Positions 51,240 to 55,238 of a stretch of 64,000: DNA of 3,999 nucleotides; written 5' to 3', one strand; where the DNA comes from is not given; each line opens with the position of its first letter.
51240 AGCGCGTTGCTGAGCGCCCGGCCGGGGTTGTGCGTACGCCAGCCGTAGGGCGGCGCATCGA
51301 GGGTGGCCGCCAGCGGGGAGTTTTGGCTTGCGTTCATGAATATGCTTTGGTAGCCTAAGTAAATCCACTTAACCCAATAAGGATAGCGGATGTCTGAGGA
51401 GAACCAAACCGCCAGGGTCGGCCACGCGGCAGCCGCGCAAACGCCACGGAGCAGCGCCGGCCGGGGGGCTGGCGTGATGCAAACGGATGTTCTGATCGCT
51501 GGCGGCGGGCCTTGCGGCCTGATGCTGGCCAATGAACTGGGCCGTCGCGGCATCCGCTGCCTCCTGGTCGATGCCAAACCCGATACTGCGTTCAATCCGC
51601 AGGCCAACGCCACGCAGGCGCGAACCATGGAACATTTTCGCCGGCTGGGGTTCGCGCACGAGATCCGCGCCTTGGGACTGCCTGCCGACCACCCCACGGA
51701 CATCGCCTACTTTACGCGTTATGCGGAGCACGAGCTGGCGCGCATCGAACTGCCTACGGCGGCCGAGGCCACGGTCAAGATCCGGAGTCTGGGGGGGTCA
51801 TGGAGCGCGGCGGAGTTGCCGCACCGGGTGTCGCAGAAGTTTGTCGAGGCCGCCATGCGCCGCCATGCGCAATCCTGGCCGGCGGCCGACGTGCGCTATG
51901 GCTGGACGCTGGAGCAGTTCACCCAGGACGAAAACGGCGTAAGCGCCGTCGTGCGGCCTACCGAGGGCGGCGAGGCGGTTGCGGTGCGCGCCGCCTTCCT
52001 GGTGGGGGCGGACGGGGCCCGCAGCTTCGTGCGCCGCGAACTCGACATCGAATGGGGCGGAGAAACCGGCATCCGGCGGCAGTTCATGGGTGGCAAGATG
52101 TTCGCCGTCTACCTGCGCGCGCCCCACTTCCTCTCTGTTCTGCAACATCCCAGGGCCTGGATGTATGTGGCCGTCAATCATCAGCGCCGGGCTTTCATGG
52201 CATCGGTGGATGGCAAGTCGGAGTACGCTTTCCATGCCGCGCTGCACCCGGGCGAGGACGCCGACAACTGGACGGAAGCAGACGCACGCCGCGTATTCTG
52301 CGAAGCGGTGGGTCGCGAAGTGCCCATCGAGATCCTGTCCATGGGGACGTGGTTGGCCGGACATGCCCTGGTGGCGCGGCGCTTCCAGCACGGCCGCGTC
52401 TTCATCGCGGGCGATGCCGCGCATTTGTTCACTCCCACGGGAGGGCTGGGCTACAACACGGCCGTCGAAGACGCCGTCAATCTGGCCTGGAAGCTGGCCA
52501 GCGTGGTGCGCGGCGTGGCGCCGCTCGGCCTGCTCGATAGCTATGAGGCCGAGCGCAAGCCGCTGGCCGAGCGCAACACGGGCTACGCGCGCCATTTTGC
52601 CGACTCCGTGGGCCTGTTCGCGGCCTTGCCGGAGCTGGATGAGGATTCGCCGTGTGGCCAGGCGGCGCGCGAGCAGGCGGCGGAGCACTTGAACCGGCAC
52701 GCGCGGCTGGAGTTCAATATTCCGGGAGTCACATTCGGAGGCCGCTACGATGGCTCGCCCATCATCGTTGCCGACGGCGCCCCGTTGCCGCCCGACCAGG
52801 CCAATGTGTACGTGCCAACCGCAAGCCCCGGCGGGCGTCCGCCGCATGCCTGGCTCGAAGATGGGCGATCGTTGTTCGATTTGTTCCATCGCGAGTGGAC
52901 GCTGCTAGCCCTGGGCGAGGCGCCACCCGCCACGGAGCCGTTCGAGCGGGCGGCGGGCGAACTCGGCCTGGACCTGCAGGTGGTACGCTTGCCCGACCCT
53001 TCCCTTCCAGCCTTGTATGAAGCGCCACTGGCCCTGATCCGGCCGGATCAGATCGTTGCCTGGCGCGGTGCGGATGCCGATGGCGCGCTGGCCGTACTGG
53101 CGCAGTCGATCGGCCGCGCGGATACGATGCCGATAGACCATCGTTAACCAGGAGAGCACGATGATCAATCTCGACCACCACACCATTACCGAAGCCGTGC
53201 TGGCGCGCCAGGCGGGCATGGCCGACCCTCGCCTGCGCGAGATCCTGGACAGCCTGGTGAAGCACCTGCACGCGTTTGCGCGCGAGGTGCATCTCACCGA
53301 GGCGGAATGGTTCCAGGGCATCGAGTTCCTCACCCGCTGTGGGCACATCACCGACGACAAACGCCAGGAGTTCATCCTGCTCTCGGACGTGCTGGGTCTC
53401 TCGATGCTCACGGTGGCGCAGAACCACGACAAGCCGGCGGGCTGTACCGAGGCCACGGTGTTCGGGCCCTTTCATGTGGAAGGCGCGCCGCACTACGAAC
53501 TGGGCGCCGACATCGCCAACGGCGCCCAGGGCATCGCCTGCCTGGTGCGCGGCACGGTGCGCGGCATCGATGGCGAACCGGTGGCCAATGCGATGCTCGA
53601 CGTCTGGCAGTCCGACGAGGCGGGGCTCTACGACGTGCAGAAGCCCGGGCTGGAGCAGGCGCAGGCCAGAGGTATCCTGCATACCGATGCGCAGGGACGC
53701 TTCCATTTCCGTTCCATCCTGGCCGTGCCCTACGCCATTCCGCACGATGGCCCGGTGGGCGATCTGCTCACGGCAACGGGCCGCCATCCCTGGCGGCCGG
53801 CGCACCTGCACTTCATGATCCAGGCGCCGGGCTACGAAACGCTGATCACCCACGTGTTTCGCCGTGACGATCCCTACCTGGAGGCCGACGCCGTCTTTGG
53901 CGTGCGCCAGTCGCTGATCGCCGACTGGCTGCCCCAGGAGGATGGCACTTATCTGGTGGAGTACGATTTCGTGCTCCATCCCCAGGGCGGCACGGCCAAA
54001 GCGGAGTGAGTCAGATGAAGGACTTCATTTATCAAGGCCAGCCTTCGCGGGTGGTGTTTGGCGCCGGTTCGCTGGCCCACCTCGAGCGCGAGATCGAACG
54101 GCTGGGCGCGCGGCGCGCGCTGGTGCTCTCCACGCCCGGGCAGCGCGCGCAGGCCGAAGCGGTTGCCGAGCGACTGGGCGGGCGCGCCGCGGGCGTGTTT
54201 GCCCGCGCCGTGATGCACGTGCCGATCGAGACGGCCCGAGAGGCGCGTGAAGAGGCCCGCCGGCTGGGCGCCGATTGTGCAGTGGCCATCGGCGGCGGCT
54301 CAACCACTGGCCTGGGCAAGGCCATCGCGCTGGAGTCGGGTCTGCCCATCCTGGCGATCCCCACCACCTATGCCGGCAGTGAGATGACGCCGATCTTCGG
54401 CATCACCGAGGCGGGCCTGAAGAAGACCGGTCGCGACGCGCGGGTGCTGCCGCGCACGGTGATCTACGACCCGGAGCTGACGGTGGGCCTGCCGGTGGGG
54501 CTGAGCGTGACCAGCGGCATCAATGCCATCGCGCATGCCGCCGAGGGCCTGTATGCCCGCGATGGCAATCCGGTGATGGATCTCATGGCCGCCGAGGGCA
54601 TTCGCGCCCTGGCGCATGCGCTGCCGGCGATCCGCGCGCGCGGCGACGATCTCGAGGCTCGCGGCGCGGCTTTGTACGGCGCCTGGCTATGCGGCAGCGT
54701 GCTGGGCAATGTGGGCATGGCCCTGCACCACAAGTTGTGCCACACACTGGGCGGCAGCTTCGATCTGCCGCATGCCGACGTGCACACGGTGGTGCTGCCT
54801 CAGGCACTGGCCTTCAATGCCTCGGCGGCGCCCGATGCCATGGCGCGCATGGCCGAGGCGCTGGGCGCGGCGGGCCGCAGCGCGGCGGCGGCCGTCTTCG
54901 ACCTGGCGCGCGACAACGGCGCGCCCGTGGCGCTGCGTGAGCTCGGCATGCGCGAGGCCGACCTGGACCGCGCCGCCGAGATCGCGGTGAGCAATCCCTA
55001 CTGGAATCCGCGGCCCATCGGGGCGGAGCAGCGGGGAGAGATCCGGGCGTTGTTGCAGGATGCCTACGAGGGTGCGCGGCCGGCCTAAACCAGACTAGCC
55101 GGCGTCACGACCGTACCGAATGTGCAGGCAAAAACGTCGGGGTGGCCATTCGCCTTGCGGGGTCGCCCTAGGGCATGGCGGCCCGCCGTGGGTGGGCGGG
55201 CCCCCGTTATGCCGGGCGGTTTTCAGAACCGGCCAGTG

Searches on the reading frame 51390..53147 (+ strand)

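Call 8: search_protein_families(library=pfam, proteins=[window:51390-53147:+], max_evalue=0.001)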
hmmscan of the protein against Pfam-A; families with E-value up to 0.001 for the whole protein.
window:51390-53147:+ (585 aa): 5 families
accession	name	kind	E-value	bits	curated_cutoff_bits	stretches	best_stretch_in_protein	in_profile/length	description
PF01494.25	FAD_binding_3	-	2.2e-78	264.4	22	1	31-396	1-345/349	FAD binding domain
PF21274.3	Rng_hyd_C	-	1.6e-11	44.9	27.5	1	479-576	3-106/107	Aromatic-ring hydroxylase, C-terminal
PF05834.18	Lycopene_cycl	-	9.5e-05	22.1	23.4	0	33-70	1-40/380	Lycopene cyclase protein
PF00890.30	FAD_binding_2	-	0.00059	19.6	20.4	0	33-212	1-205/414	FAD binding domain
PF13450.12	NAD_binding_8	-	0.00074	20.2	21.9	0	36-68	1-33/68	NAD(P)-binding Rossmann-like domain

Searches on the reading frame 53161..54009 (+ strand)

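Call 8: search_protein_families(library=pfam, proteins=[window:53161-54009:+], max_evalue=0.001)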
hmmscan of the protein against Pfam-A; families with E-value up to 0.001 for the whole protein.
window:53161-54009:+ (282 aa): 2 families
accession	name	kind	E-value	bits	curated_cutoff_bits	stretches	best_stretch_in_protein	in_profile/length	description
PF00775.27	Dioxygenase_C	-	9.7e-39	133.1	27.3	1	102-273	3-181/182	Dioxygenase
PF04444.19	Dioxygenase_N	-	1.7e-30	105.1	27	1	22-95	1-74/75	Catechol dioxygenase N terminus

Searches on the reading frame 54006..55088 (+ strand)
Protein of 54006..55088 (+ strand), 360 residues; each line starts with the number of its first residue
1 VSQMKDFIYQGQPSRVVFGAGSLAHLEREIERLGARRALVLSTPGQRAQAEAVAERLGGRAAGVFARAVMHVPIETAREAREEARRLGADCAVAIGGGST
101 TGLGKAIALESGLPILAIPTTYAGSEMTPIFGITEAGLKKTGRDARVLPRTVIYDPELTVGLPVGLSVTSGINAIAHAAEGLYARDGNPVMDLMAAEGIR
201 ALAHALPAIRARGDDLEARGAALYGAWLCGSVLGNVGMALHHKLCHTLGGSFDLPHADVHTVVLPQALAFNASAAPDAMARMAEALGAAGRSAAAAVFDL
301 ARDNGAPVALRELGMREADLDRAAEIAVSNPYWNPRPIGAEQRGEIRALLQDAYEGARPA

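Call 8: search_protein_families(library=pfam, proteins=[window:54006-55088:+], max_evalue=0.001)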
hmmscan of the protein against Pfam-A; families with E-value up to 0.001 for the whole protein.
window:54006-55088:+ (360 aa): 3 families
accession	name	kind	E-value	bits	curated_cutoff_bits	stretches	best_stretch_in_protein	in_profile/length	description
PF25137.1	ADH_Fe_C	-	1.6e-42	145.8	27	1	168-354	2-194/194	Fe-containing alcohol dehydrogenase family, C-terminal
PF00465.25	Fe-ADH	-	2.9e-29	102.3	31.3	1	13-156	1-168/168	Iron-containing alcohol dehydrogenase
PF13685.12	Fe-ADH_2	-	2.2e-10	41.2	28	1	17-125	1-111/149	Iron-containing alcohol dehydrogenase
